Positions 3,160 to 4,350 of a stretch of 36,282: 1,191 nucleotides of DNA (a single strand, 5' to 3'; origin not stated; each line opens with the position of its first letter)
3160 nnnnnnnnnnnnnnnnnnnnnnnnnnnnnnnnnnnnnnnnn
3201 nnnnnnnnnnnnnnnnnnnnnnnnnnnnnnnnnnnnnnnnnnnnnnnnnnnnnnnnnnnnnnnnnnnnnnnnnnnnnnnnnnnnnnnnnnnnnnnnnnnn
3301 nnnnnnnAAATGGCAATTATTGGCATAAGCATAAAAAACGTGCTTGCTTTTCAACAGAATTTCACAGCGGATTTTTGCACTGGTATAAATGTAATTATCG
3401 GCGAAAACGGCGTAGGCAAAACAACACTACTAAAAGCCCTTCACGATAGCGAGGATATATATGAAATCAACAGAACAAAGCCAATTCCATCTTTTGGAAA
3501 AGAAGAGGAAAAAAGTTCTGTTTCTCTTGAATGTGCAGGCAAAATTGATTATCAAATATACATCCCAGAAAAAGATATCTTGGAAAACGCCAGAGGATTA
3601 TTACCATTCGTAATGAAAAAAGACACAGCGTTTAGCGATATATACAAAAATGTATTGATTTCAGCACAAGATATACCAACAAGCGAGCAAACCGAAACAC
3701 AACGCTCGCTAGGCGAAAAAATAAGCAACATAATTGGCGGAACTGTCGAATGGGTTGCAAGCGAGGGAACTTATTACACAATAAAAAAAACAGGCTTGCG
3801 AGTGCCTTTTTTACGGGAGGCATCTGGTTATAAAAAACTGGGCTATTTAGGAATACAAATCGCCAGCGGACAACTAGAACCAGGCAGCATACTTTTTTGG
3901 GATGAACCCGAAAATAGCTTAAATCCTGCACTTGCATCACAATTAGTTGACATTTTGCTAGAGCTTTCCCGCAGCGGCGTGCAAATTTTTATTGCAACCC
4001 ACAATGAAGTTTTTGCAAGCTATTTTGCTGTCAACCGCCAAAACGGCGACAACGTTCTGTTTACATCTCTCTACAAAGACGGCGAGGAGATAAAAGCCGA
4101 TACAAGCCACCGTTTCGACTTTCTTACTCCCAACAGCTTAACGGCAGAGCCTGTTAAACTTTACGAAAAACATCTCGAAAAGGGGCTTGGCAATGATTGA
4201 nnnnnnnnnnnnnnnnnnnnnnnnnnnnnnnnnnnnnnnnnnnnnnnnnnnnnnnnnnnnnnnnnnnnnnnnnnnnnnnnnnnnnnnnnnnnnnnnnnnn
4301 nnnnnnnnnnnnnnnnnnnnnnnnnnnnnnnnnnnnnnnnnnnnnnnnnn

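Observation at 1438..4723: Two ABC-type ATPase + small nuclease-like pairs fused into one translationally coupled operon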

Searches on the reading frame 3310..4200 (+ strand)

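Call 4: search_protein_families(library=pfam, proteins=[window:3310-4200:+], max_evalue=0.1)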
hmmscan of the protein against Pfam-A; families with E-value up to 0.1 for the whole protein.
window:3310-4200:+ (296 aa): 14 families
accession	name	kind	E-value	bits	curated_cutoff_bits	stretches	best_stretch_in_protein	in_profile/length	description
PF13304.12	AAA_21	-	7e-22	79.3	27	2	124-234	207-301/304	AAA domain, putative AbiEii toxin, Type IV TA system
PF13175.12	AAA_15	-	8.8e-19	68.8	32.1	2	67-235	213-373/374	AAA ATPase domain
PF13476.12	AAA_23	-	1.4e-09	39.4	27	1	6-45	2-40/201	AAA domain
PF02463.25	SMC_N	-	9.3e-09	35.5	40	1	5-44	4-44/220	RecF/RecN/SMC N terminal domain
PF00005.33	ABC_tran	-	9.4e-05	23.5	25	1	28-49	15-36/137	ABC transporter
PF13401.12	AAA_22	-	0.00017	22.3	27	1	25-75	6-33/130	AAA domain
PF13166.12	AAA_13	-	0.00034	19.9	36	1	17-48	10-40/713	AAA domain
PF03193.22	RsgA_GTPase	-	0.0023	18.2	30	1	21-50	103-132/174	RsgA GTPase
PF13555.12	AAA_29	-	0.0047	17.1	27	1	13-44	11-42/61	P-loop containing region of AAA domain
PF09818.15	ABC_ATPase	-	0.018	14.5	23.2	1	24-47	79-102/283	P-loop domain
PF13191.12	AAA_16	-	0.023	15.6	32.6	1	24-46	24-46/167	AAA ATPase domain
PF05729.18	NACHT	-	0.035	14.4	26.7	1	28-45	4-21/167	NACHT domain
PF10662.15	PduV-EutP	-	0.061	13.6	21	0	28-52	5-29/143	Ethanolamine utilisation - propanediol utilisation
PF13521.12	AAA_28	-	0.089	13.4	27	0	28-47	3-22/164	AAA domain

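Call 5: search_protein_families(library=padloc, proteins=[window:3310-4200:+], max_evalue=0.1)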
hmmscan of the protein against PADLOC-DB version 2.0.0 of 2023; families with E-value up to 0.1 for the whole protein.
window:3310-4200:+ (296 aa): 152 families (the best 25 are shown)
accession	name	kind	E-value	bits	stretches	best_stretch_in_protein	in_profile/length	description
PDLC04213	HEC-02A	-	1.1e-68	230.2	2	77-294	118-335/337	-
PDLC04214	HEC-02A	-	6.2e-38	128.9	2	61-290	104-334/338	-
PDLC04146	HEC-02B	-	5.8e-26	89.3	2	81-232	128-279/344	-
PDLC02980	AriA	-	6.8e-23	80.1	2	117-234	200-301/304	-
PDLC02979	AriA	-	3.4e-21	74.5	2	66-235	210-372/373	-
PDLC02335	AbiLi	-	3.3e-17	60.5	1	2-252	49-251/326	AbiLi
PDLC00091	GajA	-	4.7e-15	53.4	2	3-45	3-45/627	AAA ATPase domain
PDLC04135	mad3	-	1.1e-13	49.4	2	4-45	3-43/374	mads_3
PDLC02915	ATPase-Toprim_I-B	-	2.7e-13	47.6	2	1-44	1-42/623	-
PDLC00069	GajA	-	8.1e-13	45.6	2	1-45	1-44/687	AAA ATPase domain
PDLC00096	GajA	-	1e-12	45.6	2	4-44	4-44/630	AAA ATPase domain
PDLC04242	PDC-M01A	-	1.7e-12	44.4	2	169-232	403-466/566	-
PDLC04164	AriA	-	2.4e-12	45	1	20-232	23-232/253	-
PDLC03878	NsnB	-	6.6e-12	43.8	2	186-235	231-280/345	-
PDLC04033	PD-T4-4_A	-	1.6e-11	42.1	1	124-234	259-368/460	-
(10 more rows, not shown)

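Call 6: search_protein_families(library=ncbifam, proteins=[window:3310-4200:+], max_evalue=0.1)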
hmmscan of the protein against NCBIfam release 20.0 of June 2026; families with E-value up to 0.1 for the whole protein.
window:3310-4200:+ (296 aa): 93 families (the best 25 are shown)
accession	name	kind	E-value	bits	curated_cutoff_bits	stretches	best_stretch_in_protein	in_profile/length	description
NF000355.4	ribo_prot_ABC_F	equivalog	4.2e-11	42.4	380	2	29-53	33-57/499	ribosomal protection-like ABC-F family protein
NF038234.1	retron_eff_Eco8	equivalog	6.9e-10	38.2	250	1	1-45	1-44/679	retron Eco8 family effector endonuclease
TIGR03608.1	L_ocin_972_ABC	subfamily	1.1e-08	34.8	254.85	1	185-237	146-198/206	putative bacteriocin export ABC transporter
TIGR02673.1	FtsE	equivalog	3.5e-08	33.4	264.85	1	188-236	152-200/214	cell division ATP-binding protein FtsE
NF002981.0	PRK03695.1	equivalog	2.1e-07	30.6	281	1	182-232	146-196/253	vitamin B12 ABC transporter ATP-binding protein BtuD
TIGR01166.1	cbiO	subfamily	2.8e-07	30.2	211.8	1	193-232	147-186/190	cobalt ABC transporter, ATP-binding protein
NF010068.0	PRK13548.1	equivalog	6.3e-07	28.7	261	1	26-46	33-53/261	heme ABC transporter ATP-binding protein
TIGR00972.1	3a0107s01c2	equivalog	8.4e-07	28.6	343.2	2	26-56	29-59/248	phosphate ABC transporter ATP-binding protein PstB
TIGR02315.1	ABC_phnC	equivalog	1.5e-06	27.9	266.1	1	187-240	159-213/243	phosphonate ABC transporter ATP-binding protein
NF008338.0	PRK11124.1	equivalog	1.9e-06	27.6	369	1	191-237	159-205/242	arginine ABC transporter ATP-binding protein ArtP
TIGR00611.2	recf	equivalog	2.1e-06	27.2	172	1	16-74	13-71/339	DNA replication/repair protein RecF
NF040873.1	AztA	equivalog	3.2e-06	26.8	220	1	185-233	131-179/191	zinc ABC transporter ATP-binding protein AztA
NF007027.0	PRK09493.1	equivalog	3.5e-06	26.6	379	1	194-240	157-203/240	glutamine ABC transporter ATP-binding protein GlnQ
TIGR00955.1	3a01204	subfamily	6.5e-06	25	736.35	1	184-231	177-224/617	pigment precursor permease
NF003034.1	PRK03918.1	equivalog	1.4e-05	23.3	700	1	1-44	1-43/878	DNA double-strand break repair ATPase Rad50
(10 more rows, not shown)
